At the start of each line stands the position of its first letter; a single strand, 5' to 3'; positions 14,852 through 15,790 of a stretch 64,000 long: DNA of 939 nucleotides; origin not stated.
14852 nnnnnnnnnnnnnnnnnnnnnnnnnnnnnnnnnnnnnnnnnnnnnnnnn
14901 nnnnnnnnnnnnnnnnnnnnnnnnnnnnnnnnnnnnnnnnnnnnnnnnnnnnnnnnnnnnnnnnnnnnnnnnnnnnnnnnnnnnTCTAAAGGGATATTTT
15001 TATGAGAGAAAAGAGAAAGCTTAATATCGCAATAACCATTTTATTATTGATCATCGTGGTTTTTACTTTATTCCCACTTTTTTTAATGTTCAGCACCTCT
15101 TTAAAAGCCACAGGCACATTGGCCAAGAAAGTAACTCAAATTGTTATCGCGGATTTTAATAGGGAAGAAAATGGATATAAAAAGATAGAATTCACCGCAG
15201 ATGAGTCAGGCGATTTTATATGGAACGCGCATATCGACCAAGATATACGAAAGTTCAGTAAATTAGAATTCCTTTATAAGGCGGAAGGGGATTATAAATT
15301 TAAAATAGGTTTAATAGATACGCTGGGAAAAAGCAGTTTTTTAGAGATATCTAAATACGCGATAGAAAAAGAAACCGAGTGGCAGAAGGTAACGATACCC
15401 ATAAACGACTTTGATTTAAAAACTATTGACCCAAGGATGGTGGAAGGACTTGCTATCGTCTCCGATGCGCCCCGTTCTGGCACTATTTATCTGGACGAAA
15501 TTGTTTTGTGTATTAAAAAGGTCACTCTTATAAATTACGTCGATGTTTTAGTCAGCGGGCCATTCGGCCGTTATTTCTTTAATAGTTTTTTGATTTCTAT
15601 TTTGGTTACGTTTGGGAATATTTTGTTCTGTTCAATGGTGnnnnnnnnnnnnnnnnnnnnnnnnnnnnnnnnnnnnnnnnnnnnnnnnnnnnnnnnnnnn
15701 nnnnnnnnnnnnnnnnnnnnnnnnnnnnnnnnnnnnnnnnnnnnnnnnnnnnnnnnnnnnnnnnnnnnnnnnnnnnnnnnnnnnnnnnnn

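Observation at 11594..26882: Four paralogous TIM-barrel proteins with a (D/N)-x-EP catalytic-acid-like motif (GH-A-clan-like, GHL/DUF-type)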

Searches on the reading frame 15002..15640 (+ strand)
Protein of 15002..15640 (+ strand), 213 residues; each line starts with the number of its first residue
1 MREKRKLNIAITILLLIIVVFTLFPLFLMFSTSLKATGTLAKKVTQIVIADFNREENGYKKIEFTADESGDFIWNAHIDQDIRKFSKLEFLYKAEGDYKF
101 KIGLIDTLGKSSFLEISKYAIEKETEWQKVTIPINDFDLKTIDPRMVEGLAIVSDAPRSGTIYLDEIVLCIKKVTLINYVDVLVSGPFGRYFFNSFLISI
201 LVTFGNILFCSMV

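Call 87: search_protein_families(library=pfam, proteins=[window:15002-15640:+], max_evalue=0.01)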
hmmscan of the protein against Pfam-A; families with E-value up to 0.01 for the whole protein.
window:15002-15640:+ (213 aa): 2 families
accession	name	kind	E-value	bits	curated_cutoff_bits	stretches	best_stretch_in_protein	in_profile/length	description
PF03425.19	CBM_11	-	0.00069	20.1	27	1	50-141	43-139/182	Carbohydrate binding domain (family 11)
PF21582.3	CBM30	-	0.0011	19.4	27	1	87-167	77-166/170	Carbohydrate binding domain 30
